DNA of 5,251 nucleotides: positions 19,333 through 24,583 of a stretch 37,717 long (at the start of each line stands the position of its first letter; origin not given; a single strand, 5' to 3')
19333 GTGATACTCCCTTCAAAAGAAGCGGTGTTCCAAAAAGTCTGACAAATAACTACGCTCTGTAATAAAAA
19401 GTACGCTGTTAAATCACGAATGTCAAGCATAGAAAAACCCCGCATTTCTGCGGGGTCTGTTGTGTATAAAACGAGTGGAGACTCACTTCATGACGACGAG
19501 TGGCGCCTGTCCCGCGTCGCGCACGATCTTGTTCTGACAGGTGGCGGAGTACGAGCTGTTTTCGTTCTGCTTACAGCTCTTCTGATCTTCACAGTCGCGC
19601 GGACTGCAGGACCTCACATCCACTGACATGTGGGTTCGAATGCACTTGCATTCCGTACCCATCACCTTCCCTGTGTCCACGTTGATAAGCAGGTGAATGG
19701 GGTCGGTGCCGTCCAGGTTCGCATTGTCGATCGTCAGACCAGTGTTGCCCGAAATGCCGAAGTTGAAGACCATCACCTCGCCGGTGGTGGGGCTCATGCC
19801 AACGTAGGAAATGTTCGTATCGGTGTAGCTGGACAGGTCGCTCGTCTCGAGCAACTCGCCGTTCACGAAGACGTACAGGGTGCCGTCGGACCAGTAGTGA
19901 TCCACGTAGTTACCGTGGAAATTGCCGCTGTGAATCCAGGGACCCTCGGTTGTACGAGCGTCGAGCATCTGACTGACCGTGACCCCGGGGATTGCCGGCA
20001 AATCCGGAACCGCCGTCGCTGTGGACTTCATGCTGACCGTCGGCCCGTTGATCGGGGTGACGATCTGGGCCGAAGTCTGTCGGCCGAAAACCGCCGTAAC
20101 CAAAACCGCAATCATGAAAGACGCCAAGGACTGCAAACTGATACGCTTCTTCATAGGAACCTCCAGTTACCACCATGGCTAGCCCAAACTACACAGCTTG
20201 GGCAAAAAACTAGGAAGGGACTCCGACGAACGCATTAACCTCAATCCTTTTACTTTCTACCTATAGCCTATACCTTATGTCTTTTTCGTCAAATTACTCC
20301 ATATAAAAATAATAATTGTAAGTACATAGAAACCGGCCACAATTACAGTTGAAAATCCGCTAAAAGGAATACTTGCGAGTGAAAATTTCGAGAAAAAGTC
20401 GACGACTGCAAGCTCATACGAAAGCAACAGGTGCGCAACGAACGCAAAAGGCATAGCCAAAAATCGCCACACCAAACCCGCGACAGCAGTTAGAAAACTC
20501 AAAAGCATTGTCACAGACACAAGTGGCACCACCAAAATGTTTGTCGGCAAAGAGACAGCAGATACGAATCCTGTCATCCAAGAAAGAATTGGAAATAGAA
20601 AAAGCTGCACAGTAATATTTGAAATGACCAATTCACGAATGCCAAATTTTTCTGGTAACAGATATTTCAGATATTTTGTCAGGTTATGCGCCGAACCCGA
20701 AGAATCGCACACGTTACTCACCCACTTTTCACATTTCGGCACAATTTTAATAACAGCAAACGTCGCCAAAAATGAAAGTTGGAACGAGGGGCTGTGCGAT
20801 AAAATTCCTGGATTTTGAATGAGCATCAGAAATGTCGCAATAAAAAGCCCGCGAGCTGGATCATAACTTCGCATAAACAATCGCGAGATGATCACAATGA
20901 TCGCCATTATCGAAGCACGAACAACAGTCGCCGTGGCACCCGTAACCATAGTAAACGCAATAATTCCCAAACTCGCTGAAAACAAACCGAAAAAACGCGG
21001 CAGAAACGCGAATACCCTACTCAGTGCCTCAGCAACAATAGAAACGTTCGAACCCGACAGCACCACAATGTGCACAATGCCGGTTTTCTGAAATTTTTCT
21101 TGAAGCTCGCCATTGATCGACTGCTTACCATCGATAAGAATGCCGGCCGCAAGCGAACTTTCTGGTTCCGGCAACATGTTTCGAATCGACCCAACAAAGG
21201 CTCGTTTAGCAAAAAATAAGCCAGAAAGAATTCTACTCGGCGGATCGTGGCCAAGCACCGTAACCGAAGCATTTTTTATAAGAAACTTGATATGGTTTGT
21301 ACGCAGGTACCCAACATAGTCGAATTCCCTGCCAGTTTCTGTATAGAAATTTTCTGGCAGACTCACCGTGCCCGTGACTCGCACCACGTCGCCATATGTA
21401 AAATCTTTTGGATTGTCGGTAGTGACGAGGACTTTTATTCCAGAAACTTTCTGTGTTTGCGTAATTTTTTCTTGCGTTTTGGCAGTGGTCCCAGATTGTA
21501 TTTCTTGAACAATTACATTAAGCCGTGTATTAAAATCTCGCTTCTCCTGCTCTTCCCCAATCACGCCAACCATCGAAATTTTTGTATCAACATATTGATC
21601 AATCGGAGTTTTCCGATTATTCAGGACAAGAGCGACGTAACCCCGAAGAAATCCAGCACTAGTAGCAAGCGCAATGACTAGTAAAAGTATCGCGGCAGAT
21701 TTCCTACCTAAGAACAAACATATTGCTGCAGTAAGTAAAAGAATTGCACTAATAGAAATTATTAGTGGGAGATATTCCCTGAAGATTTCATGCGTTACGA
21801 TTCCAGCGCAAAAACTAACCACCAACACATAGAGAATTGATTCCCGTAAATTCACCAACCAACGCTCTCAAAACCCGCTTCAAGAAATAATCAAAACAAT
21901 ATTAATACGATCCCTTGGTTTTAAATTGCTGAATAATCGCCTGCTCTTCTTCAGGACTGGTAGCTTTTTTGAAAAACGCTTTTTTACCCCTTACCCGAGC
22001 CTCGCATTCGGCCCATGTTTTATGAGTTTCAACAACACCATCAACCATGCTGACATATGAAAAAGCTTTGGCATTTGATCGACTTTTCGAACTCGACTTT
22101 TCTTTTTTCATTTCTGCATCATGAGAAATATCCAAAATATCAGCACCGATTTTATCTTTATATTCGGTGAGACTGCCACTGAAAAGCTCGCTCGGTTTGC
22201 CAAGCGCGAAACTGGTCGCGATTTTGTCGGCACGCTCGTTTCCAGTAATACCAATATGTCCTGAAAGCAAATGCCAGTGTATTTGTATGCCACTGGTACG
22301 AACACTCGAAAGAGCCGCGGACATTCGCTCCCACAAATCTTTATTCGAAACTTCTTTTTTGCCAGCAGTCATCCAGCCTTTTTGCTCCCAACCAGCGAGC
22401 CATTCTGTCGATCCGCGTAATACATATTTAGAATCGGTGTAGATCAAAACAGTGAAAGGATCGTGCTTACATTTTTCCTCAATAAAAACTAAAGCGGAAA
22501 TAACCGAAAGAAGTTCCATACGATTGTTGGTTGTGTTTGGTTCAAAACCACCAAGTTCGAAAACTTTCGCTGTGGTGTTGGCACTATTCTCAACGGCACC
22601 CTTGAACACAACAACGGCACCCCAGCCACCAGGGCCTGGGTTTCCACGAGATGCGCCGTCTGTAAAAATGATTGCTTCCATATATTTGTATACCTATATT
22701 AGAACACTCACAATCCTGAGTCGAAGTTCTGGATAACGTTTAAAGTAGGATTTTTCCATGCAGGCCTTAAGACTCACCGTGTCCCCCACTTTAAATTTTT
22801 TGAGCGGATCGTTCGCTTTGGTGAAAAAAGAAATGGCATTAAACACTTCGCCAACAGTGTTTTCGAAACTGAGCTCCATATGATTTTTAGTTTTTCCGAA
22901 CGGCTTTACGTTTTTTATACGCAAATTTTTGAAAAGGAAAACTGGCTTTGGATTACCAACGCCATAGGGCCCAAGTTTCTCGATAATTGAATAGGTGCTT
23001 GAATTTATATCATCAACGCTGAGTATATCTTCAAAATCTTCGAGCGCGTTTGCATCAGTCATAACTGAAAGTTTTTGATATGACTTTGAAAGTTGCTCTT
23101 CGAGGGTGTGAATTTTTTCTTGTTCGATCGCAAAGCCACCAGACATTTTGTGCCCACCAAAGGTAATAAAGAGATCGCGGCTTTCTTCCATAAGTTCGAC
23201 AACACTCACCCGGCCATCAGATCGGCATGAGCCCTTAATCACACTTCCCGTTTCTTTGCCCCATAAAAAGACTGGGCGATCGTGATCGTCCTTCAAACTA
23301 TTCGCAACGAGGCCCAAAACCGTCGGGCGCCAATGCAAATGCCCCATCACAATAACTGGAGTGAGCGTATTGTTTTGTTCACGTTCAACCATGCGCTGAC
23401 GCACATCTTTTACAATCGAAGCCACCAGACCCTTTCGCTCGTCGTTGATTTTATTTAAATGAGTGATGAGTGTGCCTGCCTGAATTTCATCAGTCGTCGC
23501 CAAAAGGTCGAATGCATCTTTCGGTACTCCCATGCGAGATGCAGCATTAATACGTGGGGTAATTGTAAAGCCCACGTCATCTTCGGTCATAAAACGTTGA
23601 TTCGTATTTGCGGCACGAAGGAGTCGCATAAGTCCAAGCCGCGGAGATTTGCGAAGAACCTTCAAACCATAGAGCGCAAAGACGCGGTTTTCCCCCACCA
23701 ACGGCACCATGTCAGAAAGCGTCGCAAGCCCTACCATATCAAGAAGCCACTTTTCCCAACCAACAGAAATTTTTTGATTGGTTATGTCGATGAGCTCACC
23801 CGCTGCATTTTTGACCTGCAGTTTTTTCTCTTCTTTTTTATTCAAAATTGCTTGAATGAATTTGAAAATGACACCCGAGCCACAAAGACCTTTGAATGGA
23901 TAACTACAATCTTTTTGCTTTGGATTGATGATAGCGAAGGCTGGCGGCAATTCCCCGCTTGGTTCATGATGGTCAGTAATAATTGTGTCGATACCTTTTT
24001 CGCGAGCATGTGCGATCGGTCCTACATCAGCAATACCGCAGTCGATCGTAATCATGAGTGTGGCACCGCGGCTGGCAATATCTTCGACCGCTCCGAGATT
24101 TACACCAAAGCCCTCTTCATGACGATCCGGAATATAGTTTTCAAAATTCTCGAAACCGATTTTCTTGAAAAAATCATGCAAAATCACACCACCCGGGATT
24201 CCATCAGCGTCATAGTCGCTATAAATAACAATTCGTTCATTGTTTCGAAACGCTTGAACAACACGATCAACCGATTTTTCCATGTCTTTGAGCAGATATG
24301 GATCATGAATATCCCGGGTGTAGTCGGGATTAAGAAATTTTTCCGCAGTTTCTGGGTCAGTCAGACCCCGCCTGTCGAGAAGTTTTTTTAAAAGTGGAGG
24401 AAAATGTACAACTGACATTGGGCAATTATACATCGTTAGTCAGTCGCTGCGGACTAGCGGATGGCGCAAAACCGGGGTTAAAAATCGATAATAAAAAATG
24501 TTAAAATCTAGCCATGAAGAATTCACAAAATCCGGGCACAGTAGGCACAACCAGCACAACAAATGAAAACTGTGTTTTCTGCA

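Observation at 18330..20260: Sharp compositional island with two secreted-protein genes between sod and comEC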

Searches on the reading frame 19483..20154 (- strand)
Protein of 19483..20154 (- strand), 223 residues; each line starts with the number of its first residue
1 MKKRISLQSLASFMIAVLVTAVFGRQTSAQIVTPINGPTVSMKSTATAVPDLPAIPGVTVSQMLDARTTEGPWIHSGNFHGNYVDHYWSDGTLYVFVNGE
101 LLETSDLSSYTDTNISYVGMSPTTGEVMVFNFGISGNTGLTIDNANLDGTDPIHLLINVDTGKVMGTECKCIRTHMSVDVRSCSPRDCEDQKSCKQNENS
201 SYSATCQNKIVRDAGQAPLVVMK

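Call 9: search_protein_families(library=pfam, proteins=[window:19483-20154:-], max_evalue=1)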
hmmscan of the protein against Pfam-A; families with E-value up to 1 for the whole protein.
window:19483-20154:- (223 aa): 0 families

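Call 14: find_homologous_proteins(query=window:19483-20154:-)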
Query window:19483-20154:- (223 aa): 1 proteins with E <= 0.001 among 202 candidates.
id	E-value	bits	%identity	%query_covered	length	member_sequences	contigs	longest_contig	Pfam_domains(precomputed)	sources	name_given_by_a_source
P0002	1.1e-145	501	100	100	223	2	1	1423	-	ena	-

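Call 17: find_encoding_contigs(protein=P0002, flank=10000)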
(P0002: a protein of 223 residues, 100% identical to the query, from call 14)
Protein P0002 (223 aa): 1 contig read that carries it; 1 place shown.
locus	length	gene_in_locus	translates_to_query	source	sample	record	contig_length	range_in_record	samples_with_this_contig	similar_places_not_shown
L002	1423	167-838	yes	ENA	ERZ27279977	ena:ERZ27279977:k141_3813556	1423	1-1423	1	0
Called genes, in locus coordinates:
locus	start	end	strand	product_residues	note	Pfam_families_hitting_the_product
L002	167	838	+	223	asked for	-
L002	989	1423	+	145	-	?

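Call 48: search_solved_structures(query=window:19483-20154:-, max_evalue=10)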
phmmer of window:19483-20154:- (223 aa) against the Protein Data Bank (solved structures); distinct sequences matched with E-value up to 10: 0.

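Call 49: search_protein_families(library=ncbifam, proteins=[window:19483-20154:-], max_evalue=1)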
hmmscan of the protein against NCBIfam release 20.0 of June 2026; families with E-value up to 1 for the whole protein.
window:19483-20154:- (223 aa): 0 families

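Call 50: search_protein_families(library=phrogs, proteins=[window:19483-20154:-], max_evalue=0.1)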
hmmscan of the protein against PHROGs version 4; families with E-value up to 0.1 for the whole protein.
window:19483-20154:- (223 aa): 0 families

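Call 52: search_dna_similar(query=window:19483-20154:-, collection=phages, mode=protein, max_evalue=0.01)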
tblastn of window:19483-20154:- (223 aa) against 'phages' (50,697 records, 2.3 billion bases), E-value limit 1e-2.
No match.

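Call 65: predict_structure(protein=window:19483-20154:-)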
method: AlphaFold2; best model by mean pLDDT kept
length: 223 residues; sequences in the alignment: 1
mean_pLDDT: 41.6   pTM: 0.26
mean pLDDT of the five models: 41.6, 39.1, 36.9, 35.5, 32.2
residues with pLDDT >= 90: 0; 70-90: 6; 50-70: 41; < 50: 176
segments of 3 or more residues with pLDDT < 50: 29-73, 76-82, 88-92, 103-172, 174-187, 189-191, 195-223
pLDDT, mean of each block of 10 residues (from residue 1): 65 69 53 35 28 30 30 44 51 52 43 42 39 38 32 31 36 40 46 46 42 29 24
secondary structure, 60 per line:
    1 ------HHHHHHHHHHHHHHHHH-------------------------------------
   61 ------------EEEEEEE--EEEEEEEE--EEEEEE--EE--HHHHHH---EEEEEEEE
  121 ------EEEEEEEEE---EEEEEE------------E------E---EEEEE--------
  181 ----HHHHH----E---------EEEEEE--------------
elements in order: H7-23 E73-79 E82-89 E92-97 H104-109 E113-120 E127-135 E139-144 E168-172 H185-189 E204-209

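Call 78: search_solved_structures(query=A7, max_evalue=10, show_alignments=2)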
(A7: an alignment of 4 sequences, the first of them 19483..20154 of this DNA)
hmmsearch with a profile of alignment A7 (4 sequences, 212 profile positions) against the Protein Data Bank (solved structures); distinct sequences matched with E-value up to 10: 7.
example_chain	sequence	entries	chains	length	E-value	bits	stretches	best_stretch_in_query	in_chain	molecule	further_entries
7d17_A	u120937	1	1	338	0.014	18.1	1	22-118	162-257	Glutaminyl-peptide cyclotransferase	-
5cyb_A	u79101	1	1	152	0.015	18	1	2-143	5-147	Lipoprotein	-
6rji_A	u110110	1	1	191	1.4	11.5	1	71-107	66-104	Elongation factor P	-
6rk3_A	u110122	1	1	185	1.5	11.4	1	71-107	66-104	Elongation factor P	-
4tr1_A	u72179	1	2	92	1.6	11.3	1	60-95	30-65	Glutaredoxin 3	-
4tr0_A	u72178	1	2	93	1.7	11.3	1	60-95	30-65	Glutaredoxin 3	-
2v53_A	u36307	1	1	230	9.2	8.8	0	171-206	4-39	SPARC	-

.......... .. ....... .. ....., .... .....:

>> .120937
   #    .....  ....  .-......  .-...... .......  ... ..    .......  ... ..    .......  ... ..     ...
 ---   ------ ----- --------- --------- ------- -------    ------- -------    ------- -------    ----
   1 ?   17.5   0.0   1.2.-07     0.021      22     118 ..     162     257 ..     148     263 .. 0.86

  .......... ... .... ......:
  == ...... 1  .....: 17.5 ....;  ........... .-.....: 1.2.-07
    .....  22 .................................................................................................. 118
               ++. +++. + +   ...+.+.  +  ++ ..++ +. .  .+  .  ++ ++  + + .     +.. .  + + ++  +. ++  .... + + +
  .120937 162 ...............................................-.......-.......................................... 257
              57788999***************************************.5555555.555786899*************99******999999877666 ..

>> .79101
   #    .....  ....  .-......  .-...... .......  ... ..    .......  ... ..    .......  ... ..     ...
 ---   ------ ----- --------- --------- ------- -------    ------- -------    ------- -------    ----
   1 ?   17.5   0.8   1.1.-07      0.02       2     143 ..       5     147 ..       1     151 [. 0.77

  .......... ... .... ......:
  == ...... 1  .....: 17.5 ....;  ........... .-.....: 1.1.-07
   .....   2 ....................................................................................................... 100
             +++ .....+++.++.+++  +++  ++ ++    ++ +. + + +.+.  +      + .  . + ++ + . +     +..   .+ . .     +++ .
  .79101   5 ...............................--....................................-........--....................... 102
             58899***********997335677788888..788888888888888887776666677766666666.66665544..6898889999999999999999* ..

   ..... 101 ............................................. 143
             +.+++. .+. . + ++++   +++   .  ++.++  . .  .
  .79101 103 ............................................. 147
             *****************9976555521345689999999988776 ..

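Call 109: search_protein_families(library=padloc, proteins=[window:19483-20154:-], max_evalue=0.1)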
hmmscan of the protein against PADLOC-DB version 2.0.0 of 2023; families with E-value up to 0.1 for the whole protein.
window:19483-20154:- (223 aa): 0 families

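Call 110: search_solved_structures(query=A9, max_evalue=10, show_alignments=2)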
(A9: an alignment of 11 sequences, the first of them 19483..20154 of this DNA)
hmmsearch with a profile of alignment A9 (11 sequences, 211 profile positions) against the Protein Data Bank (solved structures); distinct sequences matched with E-value up to 10: 5.
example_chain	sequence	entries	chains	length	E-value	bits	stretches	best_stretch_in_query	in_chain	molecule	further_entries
4uei_A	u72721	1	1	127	0.61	12.9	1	65-141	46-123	STEROL CARRIER PROTEIN 2/3-OXOACYL-COA THIOLASE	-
5hwc_A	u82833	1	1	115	1.2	11.9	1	65-119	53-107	FK506-binding protein 1A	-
7u0u_B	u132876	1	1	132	1.7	11.4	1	65-119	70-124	Peptidylprolyl isomerase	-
7u0s_A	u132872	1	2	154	2.3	11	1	65-119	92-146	FK506-binding protein 1A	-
5yyl_C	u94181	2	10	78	2.9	10.7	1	8-85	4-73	Apisimin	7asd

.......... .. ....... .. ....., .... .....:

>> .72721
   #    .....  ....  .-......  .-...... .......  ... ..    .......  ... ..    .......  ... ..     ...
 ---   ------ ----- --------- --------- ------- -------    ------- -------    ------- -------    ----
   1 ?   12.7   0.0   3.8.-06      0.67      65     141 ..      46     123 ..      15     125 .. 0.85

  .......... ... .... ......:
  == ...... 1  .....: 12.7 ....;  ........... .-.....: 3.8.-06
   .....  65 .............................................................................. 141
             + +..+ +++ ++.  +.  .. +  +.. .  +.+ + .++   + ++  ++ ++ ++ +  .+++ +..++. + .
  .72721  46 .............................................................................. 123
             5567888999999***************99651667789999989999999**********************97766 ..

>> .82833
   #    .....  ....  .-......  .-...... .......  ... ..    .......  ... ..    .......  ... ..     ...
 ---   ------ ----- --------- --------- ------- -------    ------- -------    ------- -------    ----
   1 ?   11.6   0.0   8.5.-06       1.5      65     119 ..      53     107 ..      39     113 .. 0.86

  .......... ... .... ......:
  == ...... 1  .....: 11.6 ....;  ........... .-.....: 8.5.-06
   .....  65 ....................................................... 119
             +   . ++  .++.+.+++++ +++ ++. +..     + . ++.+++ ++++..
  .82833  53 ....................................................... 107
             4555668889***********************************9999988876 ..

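Call 111: search_protein_families(library=pfam, alignment_id=A9, max_evalue=1)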
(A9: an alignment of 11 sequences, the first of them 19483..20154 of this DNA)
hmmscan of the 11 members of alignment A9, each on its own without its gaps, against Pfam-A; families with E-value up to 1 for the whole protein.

A. member 1, window:19483-20154:- (223 aa): 0 families

B. families by the number of members that match (of 11 scanned): 8 families
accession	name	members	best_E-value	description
PF25021.1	TEN_NHL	1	0.014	Teneurin NHL domain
PF20578.4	aBig_2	1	0.026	Atrophied bacterial Ig domain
PF12892.13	FctA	1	0.045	Spy0128-like isopeptide containing domain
PF00535.33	Glycos_transf_2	1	0.067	Glycosyl transferase family 2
PF00354.24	Pentaxin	1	0.11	Pentaxin family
PF10162.14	G8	1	0.13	G8 domain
PF24143.1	Beta-sand_ComC_2nd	1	0.13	EGF-like domain-containing protein ComC second beta-sandwich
PF11406.13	Tachystatin_A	1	0.68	Antimicrobial peptide tachystatin A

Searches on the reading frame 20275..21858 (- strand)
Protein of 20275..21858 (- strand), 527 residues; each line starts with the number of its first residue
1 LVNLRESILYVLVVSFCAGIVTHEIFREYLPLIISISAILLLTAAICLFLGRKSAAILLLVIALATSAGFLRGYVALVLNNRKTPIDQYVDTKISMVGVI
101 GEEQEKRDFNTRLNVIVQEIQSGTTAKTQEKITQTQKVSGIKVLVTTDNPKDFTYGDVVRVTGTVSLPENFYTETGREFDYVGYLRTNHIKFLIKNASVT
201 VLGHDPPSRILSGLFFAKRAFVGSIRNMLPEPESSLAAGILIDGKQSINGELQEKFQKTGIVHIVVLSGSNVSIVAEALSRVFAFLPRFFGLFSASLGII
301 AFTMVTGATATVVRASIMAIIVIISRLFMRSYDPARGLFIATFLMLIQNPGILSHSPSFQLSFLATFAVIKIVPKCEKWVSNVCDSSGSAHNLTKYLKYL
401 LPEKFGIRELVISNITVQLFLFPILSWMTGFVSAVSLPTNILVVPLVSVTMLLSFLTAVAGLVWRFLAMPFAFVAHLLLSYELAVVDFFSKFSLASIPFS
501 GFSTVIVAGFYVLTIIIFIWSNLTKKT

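Call 18: search_protein_families(library=pfam, proteins=[window:20275-21858:-], max_evalue=0.001)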
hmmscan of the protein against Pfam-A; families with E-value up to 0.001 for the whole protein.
window:20275-21858:- (527 aa): 2 families
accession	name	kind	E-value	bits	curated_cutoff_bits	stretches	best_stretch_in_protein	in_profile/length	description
PF03772.21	Competence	-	5.6e-42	144.4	23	1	245-521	6-267/270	Competence protein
PF13567.11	DUF4131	-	7.5e-19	68.5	31.6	1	30-194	3-157/165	Domain of unknown function (DUF4131)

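Call 21: find_related_loci(query=window:20275-21858:-, collection=genome_contigs, flank=10000)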
Query window:20275-21858:- (527 aa) in genome_contigs; peptide patterns used: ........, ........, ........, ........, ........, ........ (x = any residue, [..] = any of these).
287 stretches matched a pattern; 1 encode a relative of the query (tblastn E <= 1e-3); 1 distinct loci.
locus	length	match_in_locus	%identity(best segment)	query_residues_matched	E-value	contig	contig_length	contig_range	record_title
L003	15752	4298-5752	59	2-516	0e+0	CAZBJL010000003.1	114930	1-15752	MAG TPA_asm: uncultured Candidatus Saccharibacteria bacterium isolate SRP278252_co2_184 genome assembly, contig: NODE_22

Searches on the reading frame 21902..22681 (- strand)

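Call 18: search_protein_families(library=pfam, proteins=[window:21902-22681:-], max_evalue=0.001)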
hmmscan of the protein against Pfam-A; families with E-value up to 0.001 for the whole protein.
window:21902-22681:- (259 aa): 1 family
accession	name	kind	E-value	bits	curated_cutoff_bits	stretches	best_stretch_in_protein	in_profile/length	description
PF00075.30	RNase_H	-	7.5e-33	114.1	25.8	1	3-157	4-138/141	RNase H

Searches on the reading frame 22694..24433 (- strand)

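Call 18: search_protein_families(library=pfam, proteins=[window:22694-24433:-], max_evalue=0.001)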
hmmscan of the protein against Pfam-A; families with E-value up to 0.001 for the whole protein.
window:22694-24433:- (579 aa): 3 families
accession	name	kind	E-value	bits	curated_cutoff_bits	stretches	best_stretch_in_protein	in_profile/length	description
PF01368.27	DHH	-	1.1e-24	87.6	28.1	1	67-205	1-111/125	DHH family, N-terminal domain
PF17768.7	RecJ_OB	-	4.2e-18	65.8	27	1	471-574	5-105/107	RecJ OB domain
PF02272.25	DHHA1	-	2e-10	41.5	25.9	1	359-448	3-96/102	DHHA1 domain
